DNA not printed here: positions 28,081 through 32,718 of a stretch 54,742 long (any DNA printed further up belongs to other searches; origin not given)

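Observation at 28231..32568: Divergently transcribed giant protein: small Cys-containing ectodomain, membrane anchor, then about 1000 aa of Cys-poor hydrophilic sequence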

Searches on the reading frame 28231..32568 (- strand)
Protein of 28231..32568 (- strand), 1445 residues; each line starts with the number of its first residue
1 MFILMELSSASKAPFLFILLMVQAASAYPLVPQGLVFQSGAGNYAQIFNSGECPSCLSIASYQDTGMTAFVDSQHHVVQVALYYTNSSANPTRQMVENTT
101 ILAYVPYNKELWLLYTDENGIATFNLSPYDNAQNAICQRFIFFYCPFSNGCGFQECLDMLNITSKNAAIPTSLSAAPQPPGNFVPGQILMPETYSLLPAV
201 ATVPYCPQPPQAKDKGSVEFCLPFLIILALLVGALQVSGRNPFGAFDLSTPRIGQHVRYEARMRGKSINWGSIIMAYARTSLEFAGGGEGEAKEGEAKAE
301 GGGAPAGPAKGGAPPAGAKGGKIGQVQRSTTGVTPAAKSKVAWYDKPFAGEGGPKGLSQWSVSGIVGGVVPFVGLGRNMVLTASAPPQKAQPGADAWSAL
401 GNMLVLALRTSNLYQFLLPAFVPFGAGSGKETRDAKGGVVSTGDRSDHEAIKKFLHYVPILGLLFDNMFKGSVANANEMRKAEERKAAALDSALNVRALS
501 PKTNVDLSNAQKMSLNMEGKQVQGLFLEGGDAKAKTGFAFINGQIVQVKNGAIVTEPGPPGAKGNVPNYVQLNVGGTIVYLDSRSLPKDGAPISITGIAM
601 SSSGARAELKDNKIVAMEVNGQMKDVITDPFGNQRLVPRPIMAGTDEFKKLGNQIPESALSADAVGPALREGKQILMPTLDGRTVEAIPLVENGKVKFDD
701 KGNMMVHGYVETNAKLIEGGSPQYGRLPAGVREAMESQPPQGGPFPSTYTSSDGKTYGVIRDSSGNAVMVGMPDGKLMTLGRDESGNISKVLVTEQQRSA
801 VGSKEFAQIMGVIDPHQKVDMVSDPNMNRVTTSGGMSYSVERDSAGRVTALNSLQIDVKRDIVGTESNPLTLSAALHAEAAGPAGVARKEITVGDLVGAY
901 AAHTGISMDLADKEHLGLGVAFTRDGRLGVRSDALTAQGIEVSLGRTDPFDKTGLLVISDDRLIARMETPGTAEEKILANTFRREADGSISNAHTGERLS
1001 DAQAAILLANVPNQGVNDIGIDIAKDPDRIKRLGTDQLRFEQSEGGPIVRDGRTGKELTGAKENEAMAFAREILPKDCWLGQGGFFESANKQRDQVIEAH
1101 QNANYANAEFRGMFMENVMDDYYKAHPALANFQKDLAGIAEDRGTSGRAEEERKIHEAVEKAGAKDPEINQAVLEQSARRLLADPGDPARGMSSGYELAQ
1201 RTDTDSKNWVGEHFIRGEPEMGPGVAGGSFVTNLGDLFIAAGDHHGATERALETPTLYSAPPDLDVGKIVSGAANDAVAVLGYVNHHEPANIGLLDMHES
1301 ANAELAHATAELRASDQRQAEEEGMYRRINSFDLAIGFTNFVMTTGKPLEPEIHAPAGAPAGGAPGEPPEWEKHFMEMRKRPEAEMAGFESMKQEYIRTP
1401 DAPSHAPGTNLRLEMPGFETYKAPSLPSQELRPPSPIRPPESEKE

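Call 5: search_protein_families(library=pfam, proteins=[window:28231-32568:-], max_evalue=0.1)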
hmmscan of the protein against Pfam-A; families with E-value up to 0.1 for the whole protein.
window:28231-32568:- (1445 aa): 0 families

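Call 12: search_solved_structures(query=window:28231-32568:-, max_evalue=1)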
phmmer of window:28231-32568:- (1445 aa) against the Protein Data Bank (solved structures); distinct sequences matched with E-value up to 1: 2.
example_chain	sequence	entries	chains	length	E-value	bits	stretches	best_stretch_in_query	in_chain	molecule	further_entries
3d01_A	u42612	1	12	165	0.26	11.9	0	560-632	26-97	Uncharacterized protein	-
2auk_A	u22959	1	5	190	0.45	11.1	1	711-817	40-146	DNA-directed RNA polymerase beta' chain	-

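Call 13: find_homologous_proteins(query=window:28231-32568:-, max_evalue=0.001)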
Query window:28231-32568:- (1445 aa): 3 proteins with E <= 0.001 among 8000 candidates.
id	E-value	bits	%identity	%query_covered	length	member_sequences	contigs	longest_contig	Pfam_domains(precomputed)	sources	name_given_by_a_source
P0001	0.0e+0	3277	100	100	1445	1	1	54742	-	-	-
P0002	1.9e-236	806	37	94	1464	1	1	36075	-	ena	-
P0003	1.9e-132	461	36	44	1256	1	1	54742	-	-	-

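Call 14: find_encoding_contigs(protein=P0002, flank=10000)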
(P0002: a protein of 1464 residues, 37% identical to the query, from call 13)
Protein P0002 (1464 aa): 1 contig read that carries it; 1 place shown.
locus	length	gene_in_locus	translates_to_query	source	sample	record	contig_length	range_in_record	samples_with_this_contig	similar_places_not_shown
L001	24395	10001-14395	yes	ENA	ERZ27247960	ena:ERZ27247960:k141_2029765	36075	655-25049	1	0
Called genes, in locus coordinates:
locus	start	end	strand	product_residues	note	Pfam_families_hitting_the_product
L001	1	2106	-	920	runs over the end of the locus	?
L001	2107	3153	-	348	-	-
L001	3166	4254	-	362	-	-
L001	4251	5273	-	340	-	-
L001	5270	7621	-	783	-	-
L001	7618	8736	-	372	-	-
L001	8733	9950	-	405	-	-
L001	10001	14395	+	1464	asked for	-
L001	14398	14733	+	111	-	PF03551:PadR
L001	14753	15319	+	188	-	PF00004:AAA (faint), PF02224:Cytidylate_kin (faint), PF13207:AAA_17 (weak), PF13238:AAA_18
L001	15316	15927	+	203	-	PF04079:SMC_ScpB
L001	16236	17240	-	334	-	PF00709:Adenylsucc_synt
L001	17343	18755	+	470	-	-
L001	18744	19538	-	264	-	PF01368:DHH (weak), PF02272:DHHA1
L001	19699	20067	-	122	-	PF01920:Prefoldin_2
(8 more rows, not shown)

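Call 15: find_encoding_contigs(protein=P0001, flank=10000)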
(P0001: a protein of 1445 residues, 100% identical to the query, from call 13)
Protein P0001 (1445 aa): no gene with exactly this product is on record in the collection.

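Call 16: search_protein_families(library=ncbifam, proteins=[window:28231-32568:-], max_evalue=0.1)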
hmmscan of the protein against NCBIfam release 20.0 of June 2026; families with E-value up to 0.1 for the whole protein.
window:28231-32568:- (1445 aa): 0 families

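Call 57: search_protein_representatives(alignment_id=A3)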
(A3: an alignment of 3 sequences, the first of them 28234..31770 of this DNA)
Query: 3 sequences, 1172 profile positions. Proteins with E-value up to 0.001 (for the whole library): 3; up to 1e-10: 3; up to 1e-30: 3. The best 3 are listed.
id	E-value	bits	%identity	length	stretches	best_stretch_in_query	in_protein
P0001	0.0e+00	1998.3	-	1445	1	1-1167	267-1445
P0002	0.0e+00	1974.4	-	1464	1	1-1171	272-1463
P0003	0.0e+00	1312.0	-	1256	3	567-1172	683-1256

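Call 60: search_protein_families(library=pfam, alignment_id=A6, max_evalue=0.01)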
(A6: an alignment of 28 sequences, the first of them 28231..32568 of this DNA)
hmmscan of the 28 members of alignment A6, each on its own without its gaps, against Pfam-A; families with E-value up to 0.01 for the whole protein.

A. member 1, window:28231-32568:- (1445 aa): 0 families

B. families by the number of members that match (of 28 scanned): 2 families
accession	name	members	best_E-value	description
PF23416.1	DUF7107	1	0.0015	Domain of unknown function (DUF7107)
PF04513.17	Baculo_PEP_C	1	0.0045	Baculovirus polyhedron envelope protein, PEP, C terminus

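Call 63: predict_structure(alignment_id=A3)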
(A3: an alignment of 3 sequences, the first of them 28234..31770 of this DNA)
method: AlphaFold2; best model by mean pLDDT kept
length: 1179 residues; sequences in the alignment: 3
mean_pLDDT: 39.6   pTM: 0.28
mean pLDDT of the five models: 39.6, 37.6, 36.2, 35.9, 34.6
residues with pLDDT >= 90: 0; 70-90: 73; 50-70: 241; < 50: 865
segments of 3 or more residues with pLDDT < 50: 1-268, 275-280, 289-304, 306-312, 321-327, 334-339, 353-356, 364-367, 474-476, 528-541, 567-570, 577-581, 585-753, 776-780, 807-857, 877-880, 914-1179
pLDDT, mean of each block of 10 residues (from residue 1): 23 22 24 29 30 24 24 23 22 22 22 21 23 25 25 23 23 23 28 28 26 27 25 23 35 36 42 47 51 29 45 52 45 48 59 53 50 62 75 74 63 66 69 81 60 61 69 55 71 63 60 62 57 31 52 54 51 49 42 28 36 33 40 37 31 32 35 34 30 31 25 34 40 40 28 50 65 54 66 70 51 30 31 36 39 47 63 53 64 67 50 44 31 35 42 26 30 37 32 27 25 26 24 26 25 28 27 28 27 24 32 33 37 30 25 25 25 26
secondary structure, 60 per line:
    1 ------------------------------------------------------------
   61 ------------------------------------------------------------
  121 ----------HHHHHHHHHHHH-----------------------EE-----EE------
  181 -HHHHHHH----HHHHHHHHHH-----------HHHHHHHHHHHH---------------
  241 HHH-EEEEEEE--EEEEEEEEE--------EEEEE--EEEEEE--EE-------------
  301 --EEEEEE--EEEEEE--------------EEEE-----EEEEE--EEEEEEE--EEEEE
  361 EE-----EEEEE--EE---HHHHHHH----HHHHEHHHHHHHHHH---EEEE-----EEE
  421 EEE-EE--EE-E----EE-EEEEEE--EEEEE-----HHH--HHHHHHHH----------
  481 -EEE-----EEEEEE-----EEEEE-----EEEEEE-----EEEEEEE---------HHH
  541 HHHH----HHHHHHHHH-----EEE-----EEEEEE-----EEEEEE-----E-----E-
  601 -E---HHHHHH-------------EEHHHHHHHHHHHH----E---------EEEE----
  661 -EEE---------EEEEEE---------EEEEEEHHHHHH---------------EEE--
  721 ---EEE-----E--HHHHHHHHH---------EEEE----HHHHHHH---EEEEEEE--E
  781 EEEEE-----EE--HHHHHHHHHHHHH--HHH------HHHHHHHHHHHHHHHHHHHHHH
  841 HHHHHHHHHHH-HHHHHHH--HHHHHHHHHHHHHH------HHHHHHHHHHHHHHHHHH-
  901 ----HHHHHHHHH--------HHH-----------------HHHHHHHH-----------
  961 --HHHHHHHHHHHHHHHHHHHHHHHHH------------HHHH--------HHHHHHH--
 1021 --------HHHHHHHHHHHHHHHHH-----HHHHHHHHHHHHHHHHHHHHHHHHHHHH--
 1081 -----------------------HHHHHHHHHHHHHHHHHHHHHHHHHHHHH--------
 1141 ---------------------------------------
elements in order (helices of 4 or more, strands of 3 or more residues): H131-142 H182-188 H193-202 H214-225 E245-251 E254-262 E271-275 E278-283 E303-308 E311-316 E331-334 E340-344 E347-353 E356-362 E368-372 H380-386 H391-394 H396-405 E409-412 E418-423 E440-445 E448-452 H463-470 E482-484 E490-495 E501-505 E511-516 E522-528 H538-544 H549-557 E563-565 E571-576 E582-587 H606-611 H627-638 E653-656 E662-664 E674-679 E689-694 H695-700 E716-718 E724-726 H735-743 E753-756 H761-767 E771-777 E780-785 H795-807 H819-851 H853-859 H862-875 H882-899 H905-913 H942-949 H963-987 H1000-1003 H1012-1018 H1029-1045 H1051-1078 H1104-1132

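Call 67: search_solved_structures(query=A3, max_evalue=1)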
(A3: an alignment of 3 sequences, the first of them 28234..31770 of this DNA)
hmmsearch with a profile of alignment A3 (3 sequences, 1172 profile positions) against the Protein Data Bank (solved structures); distinct sequences matched with E-value up to 1: 0.

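Call 70: fold_search(model_id=the predicted structure, library=pdb)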
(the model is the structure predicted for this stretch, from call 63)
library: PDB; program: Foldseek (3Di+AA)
matches with E <= 10: 399; with E <= 0.001: 1
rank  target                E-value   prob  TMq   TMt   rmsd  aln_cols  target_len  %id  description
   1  8qjd_B                9.6e-04  0.30  0.07  0.07  30.3       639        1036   10  T6SS-linked Rhs repeat protein - Salmonella bongori Rhs-core domain (released 2024-09-25)
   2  8qjc                  1.9e-03  0.33  0.06  0.07  28.1       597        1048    8  T6SS-linked Rhs repeat protein - Salmonella bongori Rhs-core domain with toxin domain (released 2024-09-25)
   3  8uy4_A                3.2e-03  0.44  0.07  0.07  24.6       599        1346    8  Acinetobacter baumannii Tse15 Rhs effector (released 2024-10-09)
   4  9ifo_A                3.2e-03  0.20  0.07  0.06  31.3       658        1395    8  Structure of Teneurin-Like Protein (TLP) (released 2026-03-11)
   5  8qjb_A                3.5e-03  0.28  0.06  0.07  28.3       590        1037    9  T6SS-linked Rhs repeat protein - Salmonella bongori Rhs-core domain extended N-terminus (released 2024-09-25)
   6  8qja_D                4.5e-03  0.20  0.06  0.07  29.0       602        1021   10  T6SS-linked Rhs repeat protein - Advenella mimigardefordensis VgrG-Rhs core (released 2024-09-25)
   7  7pq5                  6.6e-03  0.18  0.05  0.06  27.7       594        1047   12  Photorhabdus laumondii T6SS-associated Rhs protein carrying the Tre23 toxin domain (released 2021-12-01)
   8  8cp6_B                8.1e-03  0.25  0.08  0.08  26.3       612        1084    9  Type six secretion system exported effector 5 (Tse5) (released 2023-12-06)
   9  6fb3_A                9.9e-03  0.09  0.06  0.05  28.1       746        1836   11  Teneurin 2 Partial Extracellular Domain (released 2018-03-28)
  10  9g2h_A                9.9e-03  0.08  0.06  0.06  30.9       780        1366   11  Mouse Teneurin2 dimer variant A1B0 (released 2026-01-21)
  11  8h8a_A                1.5e-02  0.12  0.05  0.06  21.7       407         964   12  Type VI secretion system effector RhsP in its post-autoproteolysis and monomeric form (released 2023-01-18)
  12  5yvq_A                2.3e-02  0.09  0.04  0.09  33.0       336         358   10  Complex of Mu phage tail fiber and its chaperone (released 2019-05-22)
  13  8xwg                  2.7e-02  0.16  0.06  0.16  20.1       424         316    9  OspA variants for thioflavin-T binding (released 2024-11-27)
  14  9g41_A                2.7e-02  0.07  0.06  0.05  31.4       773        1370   11  Mouse Teneurin2 dimer variant A0B1 (released 2026-01-21)
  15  7n6g_4F               2.8e-02  0.21  0.07  0.08  23.4       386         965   12  C1 of central pair (released 2022-05-18)
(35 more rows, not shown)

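Call 73: search_protein_families(library=pfam, proteins=[window:28231-32568:-, P0002], max_evalue=10)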
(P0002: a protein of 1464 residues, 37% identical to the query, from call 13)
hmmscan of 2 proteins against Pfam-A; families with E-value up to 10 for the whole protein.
window:28231-32568:- (1445 aa): 0 families

P0002 (1464 aa): 4 families
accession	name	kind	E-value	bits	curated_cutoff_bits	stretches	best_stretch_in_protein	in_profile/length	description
PF23932.1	SP10_terminator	-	0.021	14.6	27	1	674-809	81-210/279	Phage termination protein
PF02369.22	Big_1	-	0.072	13.6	34.9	1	657-711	36-91/93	Bacterial Ig-like domain (group 1)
PF08625.16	Utp13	-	0.097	13.1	25.9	1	1076-1108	70-102/140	Utp13 specific WD40 associated domain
PF13861.12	FLgD_tudor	-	0.67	10.6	26.9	1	699-780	17-39/58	FlgD Tudor-like domain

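Call 89: search_protein_families(library=phrogs, proteins=[window:28231-32568:-], max_evalue=0.01)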
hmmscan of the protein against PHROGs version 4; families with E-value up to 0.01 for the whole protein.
window:28231-32568:- (1445 aa): 0 families

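Call 90: search_protein_families(library=padloc, proteins=[window:28231-32568:-], max_evalue=0.01)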
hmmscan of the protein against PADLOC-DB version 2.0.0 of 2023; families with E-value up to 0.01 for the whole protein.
window:28231-32568:- (1445 aa): 0 families
